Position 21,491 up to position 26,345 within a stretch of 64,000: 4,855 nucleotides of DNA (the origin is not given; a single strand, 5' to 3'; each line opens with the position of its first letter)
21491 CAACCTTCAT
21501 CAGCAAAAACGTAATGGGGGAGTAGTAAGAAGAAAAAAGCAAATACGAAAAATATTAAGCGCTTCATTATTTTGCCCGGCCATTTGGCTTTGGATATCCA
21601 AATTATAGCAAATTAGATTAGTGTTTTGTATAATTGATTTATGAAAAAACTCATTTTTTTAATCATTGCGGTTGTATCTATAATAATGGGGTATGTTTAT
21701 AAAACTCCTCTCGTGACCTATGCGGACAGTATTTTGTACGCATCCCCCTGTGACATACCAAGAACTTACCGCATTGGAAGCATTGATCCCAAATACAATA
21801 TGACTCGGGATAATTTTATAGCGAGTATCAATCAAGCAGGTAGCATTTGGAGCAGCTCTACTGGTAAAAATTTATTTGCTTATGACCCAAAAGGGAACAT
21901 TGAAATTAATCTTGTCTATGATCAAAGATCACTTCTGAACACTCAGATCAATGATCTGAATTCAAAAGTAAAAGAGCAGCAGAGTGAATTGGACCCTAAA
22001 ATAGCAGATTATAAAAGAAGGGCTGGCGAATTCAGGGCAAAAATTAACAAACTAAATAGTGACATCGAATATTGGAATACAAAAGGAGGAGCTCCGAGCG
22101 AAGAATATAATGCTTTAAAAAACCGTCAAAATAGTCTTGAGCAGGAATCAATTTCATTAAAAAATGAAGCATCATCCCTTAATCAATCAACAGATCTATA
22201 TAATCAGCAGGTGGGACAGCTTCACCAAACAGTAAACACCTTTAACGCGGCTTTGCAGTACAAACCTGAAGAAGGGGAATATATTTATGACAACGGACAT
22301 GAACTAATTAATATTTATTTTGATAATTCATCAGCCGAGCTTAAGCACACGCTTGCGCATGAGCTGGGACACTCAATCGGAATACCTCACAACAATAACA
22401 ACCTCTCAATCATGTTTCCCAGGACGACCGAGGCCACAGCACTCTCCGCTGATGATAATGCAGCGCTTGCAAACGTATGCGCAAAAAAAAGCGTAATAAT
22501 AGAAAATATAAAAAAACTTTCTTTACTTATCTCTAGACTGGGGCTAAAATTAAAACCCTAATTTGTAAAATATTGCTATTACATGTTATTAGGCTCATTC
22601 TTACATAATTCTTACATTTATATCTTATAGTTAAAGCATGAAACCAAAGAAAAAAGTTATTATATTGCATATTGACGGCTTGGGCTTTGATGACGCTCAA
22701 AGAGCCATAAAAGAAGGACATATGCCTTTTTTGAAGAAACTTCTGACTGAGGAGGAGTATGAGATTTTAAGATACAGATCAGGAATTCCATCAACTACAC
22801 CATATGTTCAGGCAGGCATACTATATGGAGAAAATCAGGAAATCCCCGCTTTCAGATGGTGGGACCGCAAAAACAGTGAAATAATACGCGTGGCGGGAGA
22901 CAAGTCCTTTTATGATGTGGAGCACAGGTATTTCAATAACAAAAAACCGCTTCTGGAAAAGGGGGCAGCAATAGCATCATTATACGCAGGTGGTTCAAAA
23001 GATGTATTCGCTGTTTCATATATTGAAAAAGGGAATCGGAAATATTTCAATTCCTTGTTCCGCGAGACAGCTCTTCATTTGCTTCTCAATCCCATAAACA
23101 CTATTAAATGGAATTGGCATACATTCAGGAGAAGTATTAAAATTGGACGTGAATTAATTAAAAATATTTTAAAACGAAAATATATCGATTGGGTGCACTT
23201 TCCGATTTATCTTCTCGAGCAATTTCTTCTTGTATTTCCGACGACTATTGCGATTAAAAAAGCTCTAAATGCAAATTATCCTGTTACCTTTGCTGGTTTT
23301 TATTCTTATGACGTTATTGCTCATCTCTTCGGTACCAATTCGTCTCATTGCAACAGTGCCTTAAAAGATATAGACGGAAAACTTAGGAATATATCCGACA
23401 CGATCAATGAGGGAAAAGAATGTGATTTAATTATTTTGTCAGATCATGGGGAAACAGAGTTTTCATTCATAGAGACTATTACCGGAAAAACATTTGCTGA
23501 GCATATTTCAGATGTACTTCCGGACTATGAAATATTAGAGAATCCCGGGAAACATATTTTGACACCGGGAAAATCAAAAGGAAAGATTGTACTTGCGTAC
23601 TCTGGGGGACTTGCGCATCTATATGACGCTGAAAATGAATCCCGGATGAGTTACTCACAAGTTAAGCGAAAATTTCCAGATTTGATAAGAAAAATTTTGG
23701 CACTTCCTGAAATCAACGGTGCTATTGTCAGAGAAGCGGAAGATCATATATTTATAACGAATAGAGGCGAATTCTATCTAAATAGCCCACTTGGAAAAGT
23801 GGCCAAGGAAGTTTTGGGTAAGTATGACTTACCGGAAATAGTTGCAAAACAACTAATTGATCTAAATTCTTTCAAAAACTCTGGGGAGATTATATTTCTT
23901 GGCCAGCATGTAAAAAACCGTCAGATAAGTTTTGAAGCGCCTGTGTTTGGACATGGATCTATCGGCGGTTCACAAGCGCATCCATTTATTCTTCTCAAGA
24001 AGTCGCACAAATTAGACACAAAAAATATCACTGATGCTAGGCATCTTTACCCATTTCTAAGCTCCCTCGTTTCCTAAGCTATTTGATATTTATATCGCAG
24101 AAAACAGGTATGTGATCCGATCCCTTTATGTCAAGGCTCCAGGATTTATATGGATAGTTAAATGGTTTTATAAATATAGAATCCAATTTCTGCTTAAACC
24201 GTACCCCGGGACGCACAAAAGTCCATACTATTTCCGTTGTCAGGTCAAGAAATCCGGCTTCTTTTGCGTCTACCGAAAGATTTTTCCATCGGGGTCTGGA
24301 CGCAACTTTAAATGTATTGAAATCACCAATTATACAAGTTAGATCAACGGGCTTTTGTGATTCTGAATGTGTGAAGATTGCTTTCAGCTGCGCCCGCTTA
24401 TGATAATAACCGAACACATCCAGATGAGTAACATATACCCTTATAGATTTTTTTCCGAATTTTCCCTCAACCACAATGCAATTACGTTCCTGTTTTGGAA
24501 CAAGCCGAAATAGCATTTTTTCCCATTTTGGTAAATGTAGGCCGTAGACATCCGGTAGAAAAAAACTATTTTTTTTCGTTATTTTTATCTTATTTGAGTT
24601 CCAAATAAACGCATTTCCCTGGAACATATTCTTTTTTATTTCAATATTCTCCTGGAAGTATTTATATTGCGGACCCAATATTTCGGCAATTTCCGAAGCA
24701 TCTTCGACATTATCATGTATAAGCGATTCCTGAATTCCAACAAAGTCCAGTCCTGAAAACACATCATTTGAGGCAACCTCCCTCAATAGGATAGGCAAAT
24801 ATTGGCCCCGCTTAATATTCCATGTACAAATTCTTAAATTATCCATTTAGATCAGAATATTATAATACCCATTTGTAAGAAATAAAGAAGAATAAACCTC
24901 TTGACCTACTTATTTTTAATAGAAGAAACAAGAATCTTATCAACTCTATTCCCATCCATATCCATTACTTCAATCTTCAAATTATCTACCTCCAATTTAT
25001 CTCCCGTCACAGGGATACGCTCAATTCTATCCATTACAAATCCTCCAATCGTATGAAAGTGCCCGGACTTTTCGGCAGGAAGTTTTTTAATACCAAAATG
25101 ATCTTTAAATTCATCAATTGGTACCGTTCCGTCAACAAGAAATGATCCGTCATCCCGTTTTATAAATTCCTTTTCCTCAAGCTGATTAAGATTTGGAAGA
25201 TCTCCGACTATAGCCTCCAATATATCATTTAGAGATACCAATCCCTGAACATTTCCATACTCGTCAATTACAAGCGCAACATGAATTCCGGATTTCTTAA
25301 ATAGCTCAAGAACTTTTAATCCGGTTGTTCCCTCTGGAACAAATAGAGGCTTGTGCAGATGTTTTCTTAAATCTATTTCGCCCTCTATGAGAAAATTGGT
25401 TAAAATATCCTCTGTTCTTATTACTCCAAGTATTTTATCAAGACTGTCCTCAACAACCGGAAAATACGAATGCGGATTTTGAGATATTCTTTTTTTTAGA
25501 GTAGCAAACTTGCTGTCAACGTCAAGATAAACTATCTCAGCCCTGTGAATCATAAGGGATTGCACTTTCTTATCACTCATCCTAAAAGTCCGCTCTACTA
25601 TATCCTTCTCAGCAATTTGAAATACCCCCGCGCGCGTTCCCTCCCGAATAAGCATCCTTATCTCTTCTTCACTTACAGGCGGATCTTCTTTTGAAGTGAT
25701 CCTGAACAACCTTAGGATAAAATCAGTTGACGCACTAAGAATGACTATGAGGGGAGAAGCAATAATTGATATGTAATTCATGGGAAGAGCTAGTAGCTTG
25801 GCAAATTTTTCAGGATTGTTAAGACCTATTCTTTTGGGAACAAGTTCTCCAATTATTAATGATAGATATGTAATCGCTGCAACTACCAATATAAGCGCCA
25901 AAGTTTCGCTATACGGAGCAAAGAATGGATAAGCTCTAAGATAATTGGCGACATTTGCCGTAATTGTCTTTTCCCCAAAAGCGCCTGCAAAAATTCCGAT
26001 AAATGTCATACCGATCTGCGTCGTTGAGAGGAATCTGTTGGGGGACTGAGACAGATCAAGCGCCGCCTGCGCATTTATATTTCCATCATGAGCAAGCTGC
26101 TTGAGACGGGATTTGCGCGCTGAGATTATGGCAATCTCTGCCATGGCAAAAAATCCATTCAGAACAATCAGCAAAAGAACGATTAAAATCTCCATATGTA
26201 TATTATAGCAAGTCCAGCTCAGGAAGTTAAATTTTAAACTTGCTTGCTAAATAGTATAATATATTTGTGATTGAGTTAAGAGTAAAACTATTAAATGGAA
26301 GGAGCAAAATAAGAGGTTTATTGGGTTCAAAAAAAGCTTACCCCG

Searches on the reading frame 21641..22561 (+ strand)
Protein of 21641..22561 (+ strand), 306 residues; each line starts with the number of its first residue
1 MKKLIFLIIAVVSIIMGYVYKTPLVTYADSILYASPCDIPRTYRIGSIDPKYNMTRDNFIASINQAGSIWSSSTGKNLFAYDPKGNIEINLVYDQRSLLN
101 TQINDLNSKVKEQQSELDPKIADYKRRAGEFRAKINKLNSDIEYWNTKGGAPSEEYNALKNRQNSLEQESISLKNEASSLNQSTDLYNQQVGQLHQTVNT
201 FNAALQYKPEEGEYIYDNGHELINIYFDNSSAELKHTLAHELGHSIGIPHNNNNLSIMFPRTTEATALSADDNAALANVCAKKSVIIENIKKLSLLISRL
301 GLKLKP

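Call 21: search_protein_families(library=pfam, proteins=[window:21641-22561:+], max_evalue=0.001)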
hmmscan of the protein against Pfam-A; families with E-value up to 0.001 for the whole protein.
window:21641-22561:+ (306 aa): 3 families
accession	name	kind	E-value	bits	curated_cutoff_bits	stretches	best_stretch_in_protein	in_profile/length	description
PF00413.30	Peptidase_M10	-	2.5e-09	37.6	24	1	204-277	75-155/159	Matrixin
PF13688.12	Reprolysin_5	-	0.00046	20.9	27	0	55-261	25-164/196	Metallo-peptidase family M12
PF00261.25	Tropomyosin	-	0.00077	19.4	38.6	1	131-200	4-73/242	Tropomyosin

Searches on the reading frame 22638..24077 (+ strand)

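Call 21: search_protein_families(library=pfam, proteins=[window:22638-24077:+], max_evalue=0.001)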
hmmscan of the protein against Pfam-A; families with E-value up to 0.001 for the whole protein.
window:22638-24077:+ (479 aa): 1 family
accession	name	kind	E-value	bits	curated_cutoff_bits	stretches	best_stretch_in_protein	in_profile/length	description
PF01663.27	Phosphodiest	-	2.8e-14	53.9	23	1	7-347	1-280/342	Type I phosphodiesterase / nucleotide pyrophosphatase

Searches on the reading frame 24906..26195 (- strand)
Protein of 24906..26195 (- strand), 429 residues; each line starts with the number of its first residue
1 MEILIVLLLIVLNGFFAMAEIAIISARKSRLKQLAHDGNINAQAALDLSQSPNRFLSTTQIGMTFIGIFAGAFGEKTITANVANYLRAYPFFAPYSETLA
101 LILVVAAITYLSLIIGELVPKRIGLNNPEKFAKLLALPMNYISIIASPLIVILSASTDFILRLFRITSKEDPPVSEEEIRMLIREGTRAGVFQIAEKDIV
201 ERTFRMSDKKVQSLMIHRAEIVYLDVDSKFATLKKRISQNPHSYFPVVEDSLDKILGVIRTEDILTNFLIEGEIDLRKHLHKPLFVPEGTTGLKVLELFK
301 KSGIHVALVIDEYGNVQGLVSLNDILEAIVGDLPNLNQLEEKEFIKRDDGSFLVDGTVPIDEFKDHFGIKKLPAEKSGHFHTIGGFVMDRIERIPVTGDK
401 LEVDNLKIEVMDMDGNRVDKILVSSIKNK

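Call 21: search_protein_families(library=pfam, proteins=[window:24906-26195:-], max_evalue=0.001)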
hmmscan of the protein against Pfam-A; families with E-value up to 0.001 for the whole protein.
window:24906-26195:- (429 aa): 3 families
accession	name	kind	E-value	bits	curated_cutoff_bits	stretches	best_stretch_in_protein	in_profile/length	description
PF01595.25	CNNM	-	2.8e-51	174.2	28.4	1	4-194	1-179/181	Cyclin M transmembrane N-terminal domain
PF03471.22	CorC_HlyC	-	1e-24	86.8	27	1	346-424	2-78/81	Transporter associated domain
PF00571.33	CBS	-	1.7e-16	60.7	24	2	281-330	7-56/57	CBS domain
